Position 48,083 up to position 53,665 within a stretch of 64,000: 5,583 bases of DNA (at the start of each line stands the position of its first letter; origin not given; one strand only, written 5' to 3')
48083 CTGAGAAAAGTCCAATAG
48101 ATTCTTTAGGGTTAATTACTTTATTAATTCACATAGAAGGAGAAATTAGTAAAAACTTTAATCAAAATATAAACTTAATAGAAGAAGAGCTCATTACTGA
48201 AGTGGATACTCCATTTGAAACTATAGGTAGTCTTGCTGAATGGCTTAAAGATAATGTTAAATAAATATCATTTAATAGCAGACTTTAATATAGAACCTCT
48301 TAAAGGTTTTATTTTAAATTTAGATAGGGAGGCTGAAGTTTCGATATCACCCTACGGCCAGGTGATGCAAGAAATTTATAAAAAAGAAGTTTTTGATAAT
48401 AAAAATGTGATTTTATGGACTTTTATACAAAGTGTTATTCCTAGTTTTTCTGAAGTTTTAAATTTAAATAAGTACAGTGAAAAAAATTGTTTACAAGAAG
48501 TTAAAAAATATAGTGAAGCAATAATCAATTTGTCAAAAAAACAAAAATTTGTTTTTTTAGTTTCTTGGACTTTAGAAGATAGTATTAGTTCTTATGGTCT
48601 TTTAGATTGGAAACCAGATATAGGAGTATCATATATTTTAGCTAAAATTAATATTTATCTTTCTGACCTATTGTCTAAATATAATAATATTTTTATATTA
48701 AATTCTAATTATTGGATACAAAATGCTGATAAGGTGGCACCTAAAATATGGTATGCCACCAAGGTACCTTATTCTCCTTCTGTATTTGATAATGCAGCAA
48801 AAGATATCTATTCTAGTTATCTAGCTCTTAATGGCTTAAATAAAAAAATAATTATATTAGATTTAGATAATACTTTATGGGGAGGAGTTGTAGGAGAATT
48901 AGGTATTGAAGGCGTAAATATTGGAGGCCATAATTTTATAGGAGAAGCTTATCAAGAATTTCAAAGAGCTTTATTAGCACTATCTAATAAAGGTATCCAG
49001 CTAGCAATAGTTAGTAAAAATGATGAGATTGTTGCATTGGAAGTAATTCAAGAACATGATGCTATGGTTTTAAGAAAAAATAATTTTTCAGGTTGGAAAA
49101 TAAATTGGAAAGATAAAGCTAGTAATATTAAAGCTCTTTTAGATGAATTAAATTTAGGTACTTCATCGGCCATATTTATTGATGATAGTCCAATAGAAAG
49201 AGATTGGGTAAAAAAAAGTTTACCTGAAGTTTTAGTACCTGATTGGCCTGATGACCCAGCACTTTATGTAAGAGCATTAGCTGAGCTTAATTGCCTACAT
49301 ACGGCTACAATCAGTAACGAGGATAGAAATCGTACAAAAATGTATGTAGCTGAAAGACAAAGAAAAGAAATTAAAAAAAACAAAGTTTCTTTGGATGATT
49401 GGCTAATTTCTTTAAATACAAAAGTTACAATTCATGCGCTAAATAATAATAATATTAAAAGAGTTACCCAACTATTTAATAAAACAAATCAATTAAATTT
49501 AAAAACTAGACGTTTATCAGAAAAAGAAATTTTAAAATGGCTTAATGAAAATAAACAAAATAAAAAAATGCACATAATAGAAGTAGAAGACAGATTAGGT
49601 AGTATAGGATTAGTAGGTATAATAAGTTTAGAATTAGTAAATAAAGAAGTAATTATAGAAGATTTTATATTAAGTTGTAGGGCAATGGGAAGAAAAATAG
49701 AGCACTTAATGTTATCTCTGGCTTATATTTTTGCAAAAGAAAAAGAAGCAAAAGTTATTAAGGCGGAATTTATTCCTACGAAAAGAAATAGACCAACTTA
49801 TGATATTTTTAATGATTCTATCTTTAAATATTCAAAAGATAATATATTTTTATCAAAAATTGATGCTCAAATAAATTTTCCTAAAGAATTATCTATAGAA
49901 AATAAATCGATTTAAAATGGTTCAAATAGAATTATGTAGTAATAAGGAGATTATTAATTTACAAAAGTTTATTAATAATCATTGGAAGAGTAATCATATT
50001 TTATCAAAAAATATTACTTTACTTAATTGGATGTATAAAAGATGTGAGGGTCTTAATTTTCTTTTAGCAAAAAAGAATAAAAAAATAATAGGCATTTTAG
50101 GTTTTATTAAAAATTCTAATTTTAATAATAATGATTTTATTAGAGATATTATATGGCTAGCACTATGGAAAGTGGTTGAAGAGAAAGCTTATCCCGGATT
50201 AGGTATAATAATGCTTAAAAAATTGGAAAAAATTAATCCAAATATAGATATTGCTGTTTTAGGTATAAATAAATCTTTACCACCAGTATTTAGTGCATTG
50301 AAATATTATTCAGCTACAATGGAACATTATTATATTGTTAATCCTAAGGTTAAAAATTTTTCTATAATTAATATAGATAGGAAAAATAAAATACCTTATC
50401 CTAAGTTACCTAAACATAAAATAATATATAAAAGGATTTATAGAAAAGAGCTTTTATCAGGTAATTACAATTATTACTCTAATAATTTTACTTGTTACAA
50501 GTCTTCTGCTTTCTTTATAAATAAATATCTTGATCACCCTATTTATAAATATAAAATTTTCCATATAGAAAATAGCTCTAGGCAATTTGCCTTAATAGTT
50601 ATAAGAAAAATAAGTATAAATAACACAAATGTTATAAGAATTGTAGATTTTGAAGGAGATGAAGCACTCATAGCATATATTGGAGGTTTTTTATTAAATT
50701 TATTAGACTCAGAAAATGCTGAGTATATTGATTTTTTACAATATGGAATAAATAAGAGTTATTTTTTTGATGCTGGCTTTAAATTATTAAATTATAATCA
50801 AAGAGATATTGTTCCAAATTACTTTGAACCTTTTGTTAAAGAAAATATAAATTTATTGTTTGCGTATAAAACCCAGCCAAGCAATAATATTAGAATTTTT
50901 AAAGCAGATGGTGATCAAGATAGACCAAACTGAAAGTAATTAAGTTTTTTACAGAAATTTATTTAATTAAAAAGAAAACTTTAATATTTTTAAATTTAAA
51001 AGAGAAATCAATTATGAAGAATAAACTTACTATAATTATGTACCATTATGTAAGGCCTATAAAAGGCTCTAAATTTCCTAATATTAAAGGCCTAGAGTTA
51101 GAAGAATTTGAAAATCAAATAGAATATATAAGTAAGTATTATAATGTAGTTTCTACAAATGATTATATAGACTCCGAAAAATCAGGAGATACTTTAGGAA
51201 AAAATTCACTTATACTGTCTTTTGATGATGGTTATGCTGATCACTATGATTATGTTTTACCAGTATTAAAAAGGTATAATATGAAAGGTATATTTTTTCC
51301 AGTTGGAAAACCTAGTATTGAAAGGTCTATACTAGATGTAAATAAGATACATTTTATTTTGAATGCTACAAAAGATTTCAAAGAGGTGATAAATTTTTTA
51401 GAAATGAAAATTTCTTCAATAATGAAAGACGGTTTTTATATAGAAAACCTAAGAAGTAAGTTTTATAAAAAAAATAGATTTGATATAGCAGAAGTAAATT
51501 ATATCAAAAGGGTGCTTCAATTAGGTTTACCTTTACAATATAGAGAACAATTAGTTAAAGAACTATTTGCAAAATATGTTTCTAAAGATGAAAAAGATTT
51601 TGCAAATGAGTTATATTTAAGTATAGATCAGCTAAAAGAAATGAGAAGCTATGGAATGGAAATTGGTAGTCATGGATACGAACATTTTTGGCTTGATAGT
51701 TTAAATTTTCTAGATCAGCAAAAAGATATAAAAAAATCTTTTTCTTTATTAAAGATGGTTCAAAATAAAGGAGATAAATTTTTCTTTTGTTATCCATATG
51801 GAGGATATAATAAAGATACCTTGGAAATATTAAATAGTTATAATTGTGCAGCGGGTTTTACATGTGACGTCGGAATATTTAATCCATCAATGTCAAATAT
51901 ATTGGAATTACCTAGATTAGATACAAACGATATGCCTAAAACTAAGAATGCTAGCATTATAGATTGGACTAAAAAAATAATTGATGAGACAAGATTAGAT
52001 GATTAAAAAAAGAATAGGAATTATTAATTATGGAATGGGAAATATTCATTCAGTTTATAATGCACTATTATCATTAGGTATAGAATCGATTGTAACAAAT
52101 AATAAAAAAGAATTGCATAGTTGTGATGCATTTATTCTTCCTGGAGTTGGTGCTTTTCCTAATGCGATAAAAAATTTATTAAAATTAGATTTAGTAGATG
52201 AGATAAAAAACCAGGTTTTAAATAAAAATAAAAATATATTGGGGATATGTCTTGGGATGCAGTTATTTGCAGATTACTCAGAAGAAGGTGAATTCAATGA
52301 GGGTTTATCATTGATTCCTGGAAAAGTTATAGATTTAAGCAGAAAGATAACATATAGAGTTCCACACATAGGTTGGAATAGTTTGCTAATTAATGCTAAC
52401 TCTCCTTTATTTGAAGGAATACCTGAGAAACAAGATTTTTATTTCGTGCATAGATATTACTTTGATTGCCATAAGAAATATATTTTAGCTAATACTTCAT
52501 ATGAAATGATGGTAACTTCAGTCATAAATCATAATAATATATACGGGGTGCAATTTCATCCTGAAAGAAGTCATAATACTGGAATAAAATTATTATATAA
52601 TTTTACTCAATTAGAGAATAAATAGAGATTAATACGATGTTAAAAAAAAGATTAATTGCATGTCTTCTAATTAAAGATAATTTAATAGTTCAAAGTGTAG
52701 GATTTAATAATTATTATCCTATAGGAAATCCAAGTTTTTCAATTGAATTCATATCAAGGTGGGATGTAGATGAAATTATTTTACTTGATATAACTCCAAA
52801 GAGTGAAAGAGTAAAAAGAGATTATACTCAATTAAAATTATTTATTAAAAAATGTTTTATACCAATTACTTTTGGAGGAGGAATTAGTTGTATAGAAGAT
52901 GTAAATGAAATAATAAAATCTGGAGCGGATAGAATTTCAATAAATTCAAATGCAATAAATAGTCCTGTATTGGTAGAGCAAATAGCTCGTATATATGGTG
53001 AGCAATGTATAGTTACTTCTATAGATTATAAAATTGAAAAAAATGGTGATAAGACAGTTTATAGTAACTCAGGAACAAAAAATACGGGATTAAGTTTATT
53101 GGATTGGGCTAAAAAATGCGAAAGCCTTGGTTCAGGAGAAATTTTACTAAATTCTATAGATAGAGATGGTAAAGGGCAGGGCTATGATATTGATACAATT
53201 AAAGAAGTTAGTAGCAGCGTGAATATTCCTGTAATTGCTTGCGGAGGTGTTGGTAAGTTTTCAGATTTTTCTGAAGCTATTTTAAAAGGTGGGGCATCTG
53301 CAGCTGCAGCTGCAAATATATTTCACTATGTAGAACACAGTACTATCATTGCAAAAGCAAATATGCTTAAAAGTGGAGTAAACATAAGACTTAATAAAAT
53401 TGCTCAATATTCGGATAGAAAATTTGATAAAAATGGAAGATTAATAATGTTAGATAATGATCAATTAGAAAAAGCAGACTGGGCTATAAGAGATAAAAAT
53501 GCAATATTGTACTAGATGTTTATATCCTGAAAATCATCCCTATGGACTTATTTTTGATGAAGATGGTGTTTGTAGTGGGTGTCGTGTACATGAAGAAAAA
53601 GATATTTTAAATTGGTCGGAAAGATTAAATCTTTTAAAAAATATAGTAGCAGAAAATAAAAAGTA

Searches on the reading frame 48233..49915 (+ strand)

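Call 4: search_protein_families(library=pfam, proteins=[window:48233-49915:+])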
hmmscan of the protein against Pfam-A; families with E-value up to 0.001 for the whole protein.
window:48233-49915:+ (560 aa): 2 families
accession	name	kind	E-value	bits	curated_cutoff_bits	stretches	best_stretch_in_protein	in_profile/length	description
PF00702.32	Hydrolase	-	0.0001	23.2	26.4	0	239-320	99-181/191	haloacid dehalogenase-like hydrolase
PF12689.13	Acid_PPase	-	0.00041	20.7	27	0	205-327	4-141/169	Acid Phosphatase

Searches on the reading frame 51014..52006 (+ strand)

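Call 4: search_protein_families(library=pfam, proteins=[window:51014-52006:+])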
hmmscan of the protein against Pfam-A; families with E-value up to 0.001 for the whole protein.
window:51014-52006:+ (330 aa): 1 family
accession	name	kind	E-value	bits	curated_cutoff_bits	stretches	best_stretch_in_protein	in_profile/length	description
PF01522.26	Polysacc_deac_1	-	6.2e-23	81.5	23.1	2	205-278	49-121/124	Polysaccharide deacetylase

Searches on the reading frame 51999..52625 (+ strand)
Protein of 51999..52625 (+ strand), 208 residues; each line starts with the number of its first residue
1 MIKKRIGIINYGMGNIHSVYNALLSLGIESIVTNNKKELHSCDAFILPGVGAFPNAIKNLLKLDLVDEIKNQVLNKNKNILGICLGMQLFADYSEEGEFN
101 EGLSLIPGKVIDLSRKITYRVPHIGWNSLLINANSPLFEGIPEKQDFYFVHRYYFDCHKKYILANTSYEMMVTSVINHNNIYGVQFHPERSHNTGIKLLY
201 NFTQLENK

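Call 4: search_protein_families(library=pfam, proteins=[window:51999-52625:+])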
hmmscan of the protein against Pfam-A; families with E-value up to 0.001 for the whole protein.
window:51999-52625:+ (208 aa): 4 families
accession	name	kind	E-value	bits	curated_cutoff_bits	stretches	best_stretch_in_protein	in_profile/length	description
PF00117.34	GATase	-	7.2e-24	84.9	22.8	1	8-202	2-186/190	Glutamine amidotransferase class-I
PF01174.25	SNO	-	2.4e-08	34.5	27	1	17-95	9-86/188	SNO glutamine amidotransferase family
PF07685.20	GATase_3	-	1.2e-05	25.4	27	1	30-118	28-123/196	CobB/CobQ-like glutamine amidotransferase domain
PF07722.19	Peptidase_C26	-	0.0003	21.1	20.5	1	71-189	99-219/219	Peptidase C26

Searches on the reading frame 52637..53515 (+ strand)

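Call 4: search_protein_families(library=pfam, proteins=[window:52637-53515:+])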
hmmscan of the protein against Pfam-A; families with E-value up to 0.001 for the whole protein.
window:52637-53515:+ (292 aa): 6 families
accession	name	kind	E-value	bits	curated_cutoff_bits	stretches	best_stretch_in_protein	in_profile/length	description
PF00977.27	His_biosynth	-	4.4e-56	190.3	23.6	1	5-233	1-226/228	Histidine biosynthesis protein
PF01207.24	Dus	-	2.9e-06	27.1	20.4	0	179-222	165-210/311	Dihydrouridine synthase (Dus)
PF01180.27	DHO_dh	-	9.7e-06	25.4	27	0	185-233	227-276/291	Dihydroorotate dehydrogenase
PF02581.23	TMP-TENI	-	2.4e-05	24.2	27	0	179-207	133-160/180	Thiamine monophosphate synthase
PF03060.21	NMO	-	0.00011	22.1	28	0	188-236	185-232/331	Nitronate monooxygenase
PF04309.18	G3P_antiterm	-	0.00041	20.2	27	0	71-105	136-170/173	Glycerol-3-phosphate responsive antiterminator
